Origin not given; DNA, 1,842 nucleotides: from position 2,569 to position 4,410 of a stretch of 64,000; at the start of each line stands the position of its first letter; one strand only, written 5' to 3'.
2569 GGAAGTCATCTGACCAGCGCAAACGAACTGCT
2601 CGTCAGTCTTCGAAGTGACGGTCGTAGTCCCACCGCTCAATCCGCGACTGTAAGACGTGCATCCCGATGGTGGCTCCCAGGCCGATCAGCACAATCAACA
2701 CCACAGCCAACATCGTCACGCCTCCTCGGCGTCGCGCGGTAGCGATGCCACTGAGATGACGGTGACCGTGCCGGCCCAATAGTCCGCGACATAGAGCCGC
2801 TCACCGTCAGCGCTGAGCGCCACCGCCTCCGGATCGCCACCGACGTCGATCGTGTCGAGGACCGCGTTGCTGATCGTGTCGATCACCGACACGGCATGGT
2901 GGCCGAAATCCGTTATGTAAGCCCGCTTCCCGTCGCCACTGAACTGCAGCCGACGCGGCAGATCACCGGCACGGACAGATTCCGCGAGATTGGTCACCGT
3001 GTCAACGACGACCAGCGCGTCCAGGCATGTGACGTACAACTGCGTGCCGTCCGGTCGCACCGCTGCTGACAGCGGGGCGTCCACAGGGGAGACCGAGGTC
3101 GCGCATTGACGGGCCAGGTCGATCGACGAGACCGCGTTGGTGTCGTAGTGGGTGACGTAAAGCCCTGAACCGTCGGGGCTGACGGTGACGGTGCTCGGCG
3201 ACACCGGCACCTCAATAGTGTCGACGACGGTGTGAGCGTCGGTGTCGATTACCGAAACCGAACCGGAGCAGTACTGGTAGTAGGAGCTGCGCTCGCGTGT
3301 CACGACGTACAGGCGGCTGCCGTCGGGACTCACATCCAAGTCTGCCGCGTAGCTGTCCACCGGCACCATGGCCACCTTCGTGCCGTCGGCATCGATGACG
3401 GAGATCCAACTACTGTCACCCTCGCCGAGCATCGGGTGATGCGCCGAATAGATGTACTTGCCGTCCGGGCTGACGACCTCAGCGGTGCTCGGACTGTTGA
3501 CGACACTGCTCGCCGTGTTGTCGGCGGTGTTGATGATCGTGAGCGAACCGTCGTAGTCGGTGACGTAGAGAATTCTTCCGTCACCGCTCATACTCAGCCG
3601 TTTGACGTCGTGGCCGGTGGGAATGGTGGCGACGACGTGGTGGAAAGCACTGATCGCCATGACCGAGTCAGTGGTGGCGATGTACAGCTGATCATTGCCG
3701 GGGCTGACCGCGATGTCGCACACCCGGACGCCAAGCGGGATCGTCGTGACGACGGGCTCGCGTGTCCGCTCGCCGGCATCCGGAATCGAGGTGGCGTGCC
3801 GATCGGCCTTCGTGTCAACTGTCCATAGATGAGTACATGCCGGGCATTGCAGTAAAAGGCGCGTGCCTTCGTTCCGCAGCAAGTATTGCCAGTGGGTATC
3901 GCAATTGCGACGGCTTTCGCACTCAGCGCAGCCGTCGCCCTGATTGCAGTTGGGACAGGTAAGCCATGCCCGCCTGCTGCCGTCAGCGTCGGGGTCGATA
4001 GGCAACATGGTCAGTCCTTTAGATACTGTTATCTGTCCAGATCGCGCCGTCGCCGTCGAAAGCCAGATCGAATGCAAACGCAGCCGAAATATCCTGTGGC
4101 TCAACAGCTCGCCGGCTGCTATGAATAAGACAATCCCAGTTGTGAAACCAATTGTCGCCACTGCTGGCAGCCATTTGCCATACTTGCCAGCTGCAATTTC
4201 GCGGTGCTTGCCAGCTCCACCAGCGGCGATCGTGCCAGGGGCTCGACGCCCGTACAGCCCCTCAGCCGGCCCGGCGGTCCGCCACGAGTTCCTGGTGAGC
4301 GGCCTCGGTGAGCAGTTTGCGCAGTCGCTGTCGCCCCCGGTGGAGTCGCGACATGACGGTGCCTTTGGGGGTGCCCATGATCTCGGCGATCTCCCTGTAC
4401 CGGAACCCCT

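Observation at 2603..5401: SigH-paralogue ECF sigma operon with a zinc-ribbon + 8-repeat beta-propeller protein where the RshA-type anti-sigma should be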

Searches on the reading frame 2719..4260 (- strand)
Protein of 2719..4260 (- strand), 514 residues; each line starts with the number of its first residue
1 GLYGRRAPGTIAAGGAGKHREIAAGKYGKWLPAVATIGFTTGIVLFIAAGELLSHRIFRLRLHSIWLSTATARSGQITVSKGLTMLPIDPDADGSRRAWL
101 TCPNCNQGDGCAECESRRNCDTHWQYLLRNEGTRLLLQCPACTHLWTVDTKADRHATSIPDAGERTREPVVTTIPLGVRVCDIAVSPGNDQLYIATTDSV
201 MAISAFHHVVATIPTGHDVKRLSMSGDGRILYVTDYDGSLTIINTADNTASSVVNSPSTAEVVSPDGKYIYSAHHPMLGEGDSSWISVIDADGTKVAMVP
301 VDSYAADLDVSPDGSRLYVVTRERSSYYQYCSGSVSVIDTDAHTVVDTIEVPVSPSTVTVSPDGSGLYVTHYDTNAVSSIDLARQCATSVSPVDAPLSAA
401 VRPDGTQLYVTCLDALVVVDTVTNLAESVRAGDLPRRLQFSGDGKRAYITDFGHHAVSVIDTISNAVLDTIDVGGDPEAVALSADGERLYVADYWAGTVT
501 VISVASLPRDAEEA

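Call 5: search_protein_families(library=pfam, proteins=[window:2719-4260:-], max_evalue=0.01)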
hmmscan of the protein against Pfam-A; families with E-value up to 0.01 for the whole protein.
window:2719-4260:- (514 aa): 15 families
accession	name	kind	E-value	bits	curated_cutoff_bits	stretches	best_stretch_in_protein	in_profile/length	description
PF10282.15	Lactonase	-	5.9e-11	42.6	21.7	1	308-386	42-119/344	Lactonase, 7-bladed beta-propeller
PF25174.1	Beta-prop_THOC3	-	9.4e-09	35.1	305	0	334-425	70-161/272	THOC3 beta-propeller domain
PF02239.22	Cytochrom_D1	-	1.9e-07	30.4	25.5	1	424-504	27-106/368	Cytochrome D1 heme domain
PF21783.3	YNCE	-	2.1e-07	31.1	27.1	1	367-506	170-315/339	YNCE-like beta-propeller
PF08450.18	SGL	-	1.2e-06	28.8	26.3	1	230-405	13-188/246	SMP-30/Gluconolactonase/LRE-like region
PF23414.1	Beta-prop_EML_2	-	1e-05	25.5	90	0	183-271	4-97/266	Echinoderm microtubule-associated protein second beta-propeller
PF07676.18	PD40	-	3e-05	24.3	20.9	0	263-271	16-24/38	WD40-like Beta Propeller Repeat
PF18975.6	DUF5711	-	7.9e-05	22.5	26.3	1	227-320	64-157/344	Family of unknown function (DUF5711)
PF24506.1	KNTC1_N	-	0.00089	19.1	27.1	0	193-248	44-99/376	KNTC1, N-terminal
PF05694.17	SBP56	-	0.0017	17.7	34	0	470-492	361-383/453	56kDa selenium binding protein (SBP56)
PF22494.2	choice_anch_I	-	0.002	17.5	32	0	345-393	180-228/489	Choice-of-anchor I domain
PF16819.11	DUF5074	-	0.0023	17.5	27.2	0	334-381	164-212/353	Domain of unknown function (DUF5074)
PF00400.38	WD40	-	0.0044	18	27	0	215-242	8-37/39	WD domain, G-beta repeat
PF24796.1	WDR55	-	0.0083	15.6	200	0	173-255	3-92/296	WDR55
PF21997.1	DUF6928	-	0.0098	15.9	27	0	390-451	40-100/202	Family of unknown function (DUF6928)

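Call 6: search_protein_families(library=ncbifam, proteins=[window:2719-4260:-], max_evalue=0.01)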
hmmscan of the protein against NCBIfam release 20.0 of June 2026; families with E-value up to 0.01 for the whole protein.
window:2719-4260:- (514 aa): 11 families
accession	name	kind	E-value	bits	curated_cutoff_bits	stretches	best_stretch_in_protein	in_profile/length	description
TIGR03866.1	PQQ_ABC_repeats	subfamily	8.9e-33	113.7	287.3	3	416-505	23-113/310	PQQ-dependent catabolism-associated beta-propeller protein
TIGR02276.1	beta_rpt_yvtn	repeat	3.6e-26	90.9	27.85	3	443-483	2-42/42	beta-propeller repeat protein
NF048007.1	MmpL3Stblzr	equivalog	3.8e-25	88.8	600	2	418-506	252-339/366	MmpL3/TtfA transport complex stabilizer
NF052340.1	hydrazine_beta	equivalog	4.1e-23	82.1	560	3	354-471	34-157/372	hydrazine synthase subunit beta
NF052280.1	7_blade_YncE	equivalog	2.2e-20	72.8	400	3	440-492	264-316/338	7-bladed beta-propeller protein YncE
NF052460.1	L-NosZ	equivalog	3.6e-15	55.5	700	2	210-389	80-252/480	clade III lactonase-type nitrous-oxide reductase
NF052342.1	hydrazine_BC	exception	8.6e-14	50.6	1250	2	309-448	45-183/690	hydrazine synthase subunit beta-gamma fusion subunit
NF038117.1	choice_anch_I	subfamily_domain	3.8e-12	45.8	300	1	241-347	36-144/458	choice-of-anchor I family protein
NF008258.1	PRK11028.1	equivalog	1.8e-08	33.9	370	1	298-415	31-148/330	6-phosphogluconolactonase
TIGR03907.1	QH_beta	equivalog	2e-07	30.5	223.2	1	335-411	13-98/338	quinohemoprotein amine dehydrogenase subunit beta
NF053768.1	CIS12_fam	equivalog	4.1e-05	22.5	860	0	328-407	103-181/715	CIS12 family contractile injection system protein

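Call 7: find_homologous_proteins(query=window:2719-4008:-, max_evalue=0.00001)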
Query window:2719-4008:- (430 aa): 2926 proteins with E <= 0.00001 among 8000 candidates; the best 120 are listed.
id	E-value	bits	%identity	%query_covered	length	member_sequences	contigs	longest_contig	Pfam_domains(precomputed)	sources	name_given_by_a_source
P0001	4.3e-284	960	100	100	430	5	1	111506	PF22494.4,PF10282.16,PF25174.2,PF21783.3,PF02239.23,PF07676.19,PF08450.19,PF23414.2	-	-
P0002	1.3e-134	467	52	98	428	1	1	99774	PF22494.4,PF10282.16,PF25174.2,PF23381.2,PF21783.3,PF07676.19,PF08450.19,PF23414.2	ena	-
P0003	5.5e-134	465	54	100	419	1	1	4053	PF22494.4,PF10282.16,PF25174.2,PF21783.3,PF01436.28,PF08450.19,PF23414.2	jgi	jgi:YVTN family beta-propeller protein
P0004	1.6e-130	454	52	98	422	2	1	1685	PF22494.4,PF10282.16,PF25174.2,PF05694.18,PF08450.19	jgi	jgi:YVTN family beta-propeller protein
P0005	6.2e-130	452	53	97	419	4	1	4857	PF22494.4,PF10282.16,PF25174.2,PF23381.2,PF21783.3,PF01436.28,PF07676.19,PF08450.19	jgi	jgi:YVTN family beta-propeller protein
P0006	5.8e-127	442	51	98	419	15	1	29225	PF22494.4,PF10282.16,PF25174.2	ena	-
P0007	5.2e-125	436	53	97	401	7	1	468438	PF22494.4,PF10282.16,PF25174.2,PF23381.2,PF18975.7,PF21783.3,PF02239.23,PF01436.28,PF08450.19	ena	-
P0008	7.6e-125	435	61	83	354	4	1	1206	PF22494.4,PF10282.16,PF25174.2,PF05694.18,PF21783.3,PF02239.23,PF01436.28,PF07676.19,PF08450.19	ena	-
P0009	1.3e-124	435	52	98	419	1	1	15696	PF22494.4,PF10282.16,PF25174.2,PF21783.3,PF26550.2,PF02239.23,PF07676.19,PF08450.19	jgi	jgi:YVTN family beta-propeller protein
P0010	1.2e-123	431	52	98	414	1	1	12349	PF22494.4,PF10282.16,PF25174.2,PF21783.3,PF02239.23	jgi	jgi:YVTN family beta-propeller protein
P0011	1.7e-123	431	50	99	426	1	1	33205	PF22494.4,PF10282.16,PF25174.2,PF21783.3,PF07676.19,PF08450.19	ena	-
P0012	2.4e-123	430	51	100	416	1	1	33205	PF10282.16,PF25174.2,PF21783.3,PF01436.28,PF08450.19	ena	-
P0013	7.8e-123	429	55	83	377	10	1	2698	PF22494.4,PF10282.16,PF05694.18,PF18975.7,PF21783.3,PF02239.23,PF08450.19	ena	-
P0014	2.5e-122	427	51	98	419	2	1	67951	PF22494.4,PF10282.16,PF25174.2,PF21783.3,PF08450.19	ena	-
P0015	5.2e-120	419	50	98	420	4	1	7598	PF10282.16,PF25174.2,PF23381.2,PF21783.3,PF02239.23,PF08450.19,PF23414.2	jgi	jgi:YVTN family beta-propeller protein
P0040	5.4e-101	357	45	99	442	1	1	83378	PF10282.16,PF25174.2,PF21783.3,PF02239.23,PF24796.2,PF07676.19,PF08450.19,PF23414.2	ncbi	-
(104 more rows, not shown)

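Call 9: find_encoding_contigs(protein=P0007, flank=6000, max_places=2)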
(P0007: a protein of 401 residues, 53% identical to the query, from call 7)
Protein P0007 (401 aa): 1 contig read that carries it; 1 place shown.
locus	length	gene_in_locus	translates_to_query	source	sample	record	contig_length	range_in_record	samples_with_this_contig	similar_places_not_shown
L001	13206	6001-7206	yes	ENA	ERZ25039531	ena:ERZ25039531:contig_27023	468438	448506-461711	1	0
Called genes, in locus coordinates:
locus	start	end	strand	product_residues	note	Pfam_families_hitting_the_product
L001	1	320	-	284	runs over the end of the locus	PF20260:PUA_4, PF04452:Methyltrans_RNA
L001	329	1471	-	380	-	PF00226:DnaJ, PF01556:DnaJ_C, PF00684:DnaJ_CXXCXGXG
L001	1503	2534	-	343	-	PF01628:HrcA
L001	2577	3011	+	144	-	PF23719:VapB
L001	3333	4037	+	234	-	PF00072:Response_reg, PF00196:GerE, PF08281:Sigma70_r4_2 (weak)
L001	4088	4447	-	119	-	PF00072:Response_reg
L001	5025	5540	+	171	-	PF04542:Sigma70_r2, PF08281:Sigma70_r4_2, PF04545:Sigma70_r4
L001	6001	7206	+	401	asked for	PF10282:Lactonase (faint), PF21783:YNCE (faint), PF22494:choice_anch_I (faint), PF25174:Beta-prop_THOC3 (faint), PF01436:NHL (faint), PF08450:SGL (faint), PF18975:DUF5711 (faint), PF23381:Beta-prop_IFT122_1st (faint), +1 more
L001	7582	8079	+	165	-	-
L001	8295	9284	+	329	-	PF00672:HAMP, PF13426:PAS_9 (weak), PF08447:PAS_3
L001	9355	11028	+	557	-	PF01590:GAF, PF13185:GAF_2 (weak), PF13492:GAF_3 (faint), PF01590:GAF, PF13185:GAF_2 (weak), PF07730:HisKA_3, PF02518:HATPase_c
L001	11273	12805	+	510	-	PF08450:SGL (faint), PF21783:YNCE (faint), PF10282:Lactonase (faint), PF25174:Beta-prop_THOC3 (faint), PF07676:PD40 (faint), PF22494:choice_anch_I (faint)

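Call 10: find_encoding_contigs(protein=P0040, flank=6000, max_places=2)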
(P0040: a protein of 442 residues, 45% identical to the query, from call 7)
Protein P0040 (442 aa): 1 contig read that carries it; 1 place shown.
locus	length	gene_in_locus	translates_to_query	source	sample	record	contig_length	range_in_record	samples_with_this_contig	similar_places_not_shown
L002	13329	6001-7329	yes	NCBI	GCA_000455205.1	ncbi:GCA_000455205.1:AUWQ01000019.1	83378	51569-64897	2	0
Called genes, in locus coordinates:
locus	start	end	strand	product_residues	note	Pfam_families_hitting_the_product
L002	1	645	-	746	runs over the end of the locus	PF03176:MMPL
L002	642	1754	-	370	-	PF00195:Chal_sti_synt_N, PF08392:FAE1_CUT1_RppA (weak), PF02797:Chal_sti_synt_C, PF08541:ACP_syn_III_C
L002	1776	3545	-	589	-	PF00501:AMP-binding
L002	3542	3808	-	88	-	PF00550:PP-binding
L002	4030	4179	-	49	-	-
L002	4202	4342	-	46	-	-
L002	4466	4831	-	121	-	-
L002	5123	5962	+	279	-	PF24096:DUF7379 (faint), PF12146:Hydrolase_4 (faint), PF00561:Abhydrolase_1, PF02089:Palm_thioest (weak), PF05057:DUF676 (weak), PF12697:Abhydrolase_6, PF07819:PGAP1 (weak)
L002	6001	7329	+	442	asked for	PF21783:YNCE (faint), PF08450:SGL (faint), PF10282:Lactonase (faint), PF23414:Beta-prop_EML_2 (faint), PF24796:WDR55 (faint), PF02239:Cytochrom_D1 (faint), PF25174:Beta-prop_THOC3 (faint), PF07676:PD40 (faint)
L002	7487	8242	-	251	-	PF09948:PpoB2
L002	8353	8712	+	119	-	PF02583:Trns_repr_metal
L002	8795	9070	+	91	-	PF07371:DUF1490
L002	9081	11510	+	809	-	PF00122:E1-E2_ATPase, PF00702:Hydrolase, PF08282:Hydrolase_3 (faint)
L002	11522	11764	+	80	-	-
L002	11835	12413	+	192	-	-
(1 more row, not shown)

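Call 11: find_encoding_contigs(protein=P0002, flank=6000, max_places=2)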
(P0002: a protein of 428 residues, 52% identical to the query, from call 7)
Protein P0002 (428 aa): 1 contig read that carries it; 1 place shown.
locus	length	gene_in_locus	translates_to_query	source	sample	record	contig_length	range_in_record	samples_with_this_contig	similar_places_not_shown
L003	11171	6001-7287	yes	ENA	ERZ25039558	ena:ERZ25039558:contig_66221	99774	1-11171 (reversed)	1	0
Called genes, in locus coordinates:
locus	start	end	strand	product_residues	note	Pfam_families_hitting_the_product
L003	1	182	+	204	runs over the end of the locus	PF04542:Sigma70_r2, PF22029:PhyR_sigma2 (weak), PF08281:Sigma70_r4_2, PF04545:Sigma70_r4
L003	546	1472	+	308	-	PF10282:Lactonase (faint), PF25174:Beta-prop_THOC3 (weak)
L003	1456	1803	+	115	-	PF01436:NHL (faint), PF21783:YNCE (faint)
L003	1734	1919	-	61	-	-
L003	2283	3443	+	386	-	PF08376:NIT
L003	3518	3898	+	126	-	PF13426:PAS_9 (weak), PF08447:PAS_3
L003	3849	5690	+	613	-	PF01590:GAF, PF13185:GAF_2, PF01590:GAF, PF13185:GAF_2, PF13492:GAF_3 (weak), PF07730:HisKA_3, PF02518:HATPase_c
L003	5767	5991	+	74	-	-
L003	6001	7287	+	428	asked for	PF25174:Beta-prop_THOC3 (faint), PF10282:Lactonase (faint), PF22494:choice_anch_I (faint), PF23381:Beta-prop_IFT122_1st (faint), PF23414:Beta-prop_EML_2 (faint), PF07676:PD40 (faint), PF08450:SGL (faint), PF21783:YNCE (weak)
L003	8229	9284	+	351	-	PF00089:Trypsin, PF13365:Trypsin_2, PF13180:PDZ_2, PF17820:PDZ_6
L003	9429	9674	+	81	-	-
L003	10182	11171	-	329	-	?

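Call 28: predict_structure(alignment_id=A1)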
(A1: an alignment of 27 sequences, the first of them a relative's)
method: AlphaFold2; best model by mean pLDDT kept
length: 430 residues; sequences in the alignment: 27
mean_pLDDT: 86.6   pTM: 0.76
mean pLDDT of the five models: 86.6, 85.5, 84.8, 83.8, 82.8
residues with pLDDT >= 90: 273; 70-90: 105; 50-70: 30; < 50: 22
segments of 3 or more residues with pLDDT < 50: 1-4, 69-81, 428-430
pLDDT, mean of each block of 10 residues (from residue 1): 48 77 81 74 74 83 67 38 79 93 95 95 92 89 94 91 90 88 94 72 94 94 96 93 72 98 92 96 94 94 91 95 95 94 89 94 94 94 92 94 95 95 66
secondary structure, 60 per line:
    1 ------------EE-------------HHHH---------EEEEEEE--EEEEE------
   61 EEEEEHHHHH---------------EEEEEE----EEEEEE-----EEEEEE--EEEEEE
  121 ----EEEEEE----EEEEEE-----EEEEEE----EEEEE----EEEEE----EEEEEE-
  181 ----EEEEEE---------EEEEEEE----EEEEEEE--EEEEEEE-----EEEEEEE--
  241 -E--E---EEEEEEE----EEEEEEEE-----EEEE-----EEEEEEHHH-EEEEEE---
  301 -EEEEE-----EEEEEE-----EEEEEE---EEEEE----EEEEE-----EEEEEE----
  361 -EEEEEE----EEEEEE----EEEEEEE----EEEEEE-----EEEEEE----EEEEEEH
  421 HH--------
elements in order: H28-31 E41-47 E50-54 E61-65 H66-70 E86-91 E96-101 E107-112 E115-120 E125-130 E135-140 E146-151 E156-160 E165-169 E174-179 E185-190 E200-206 E211-217 E220-226 E232-238 E249-255 E260-267 E273-276 E282-287 E292-297 E302-306 E312-317 E323-328 E332-336 E341-345 E351-356 E362-367 E372-377 E382-388 E393-398 E404-409 E414-419

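Call 34: fold_search(model_id=the predicted structure, library=pdb)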
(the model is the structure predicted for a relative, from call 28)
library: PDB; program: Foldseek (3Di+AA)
matches with E <= 10: 1990; with E <= 0.001: 1930
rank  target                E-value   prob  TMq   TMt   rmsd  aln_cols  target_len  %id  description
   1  5c2v_B                8.7e-19  1.00  0.52  0.62   8.0       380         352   21  Kuenenia stuttgartiensis Hydrazine Synthase (released 2015-10-14)
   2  1l0q_A                9.6e-19  1.00  0.46  0.50  10.7       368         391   25  Tandem YVTN beta-propeller and PKD domains from an archaeal surface layer protein (released 2002-11-06)
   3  5mzh_A                2.6e-18  1.00  0.66  0.69  16.6       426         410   10  Crystal structure of ODA16 from Chlamydomonas reinhardtii (released 2017-03-22)
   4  5mzh_B                1.6e-17  1.00  0.67  0.69  14.1       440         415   10  Crystal structure of ODA16 from Chlamydomonas reinhardtii (released 2017-03-22)
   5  8fl2_NJ               2.0e-16  1.00  0.66  0.75   3.0       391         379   14  Human nuclear pre-60S ribosomal subunit (State I1) (released 2023-07-12)
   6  3bws_A                2.2e-16  1.00  0.50  0.52  11.8       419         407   16  Crystal structure of the leptospiral antigen Lp49 (released 2008-10-07)
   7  1gxr_B                2.5e-16  1.00  0.51  0.66   4.6       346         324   16  WD40 Region of Human Groucho/TLE1 (released 2002-06-13)
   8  5yzv_B                2.6e-16  1.00  0.52  0.73   4.6       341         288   17  Biophysical and structural characterization of the thermostable WD40 domain of a prokaryotic protein, Thermomonospora  (released 2018-10-03)
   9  8ir1_N                3.5e-16  1.00  0.66  0.60   3.1       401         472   14  human nuclear pre-60S ribosomal particle - State A (released 2023-08-09)
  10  9n73_LQ               3.9e-16  1.00  0.38  0.21  20.9       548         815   11  SSU processome maturation and disassembly, State G (released 2025-10-29)
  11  1gxr_A                4.1e-16  1.00  0.51  0.63   9.2       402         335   17  WD40 Region of Human Groucho/TLE1 (released 2002-06-13)
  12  2ce8_A                5.4e-16  1.00  0.53  0.66   9.3       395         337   16  An EH1 peptide bound to the Groucho-TLE WD40 domain. (released 2006-06-14)
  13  5naf_C                6.0e-16  1.00  0.64  0.80   4.0       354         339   16  Co-crystal structure of an MeCP2 peptide with TBLR1 WD40 domain (released 2017-03-29)
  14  9npy_g                6.0e-16  1.00  0.50  0.66   5.0       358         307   16  SARS-CoV-2 nsp1 bound to the Rhinolophus lepidus 40S ribosome (local refinement of the 40S head) (released 2025-06-11)
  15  8fl0_NJ               6.6e-16  1.00  0.66  0.60   5.0       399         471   13  Human nucleolar pre-60S ribosomal subunit (State H) (released 2023-07-12)
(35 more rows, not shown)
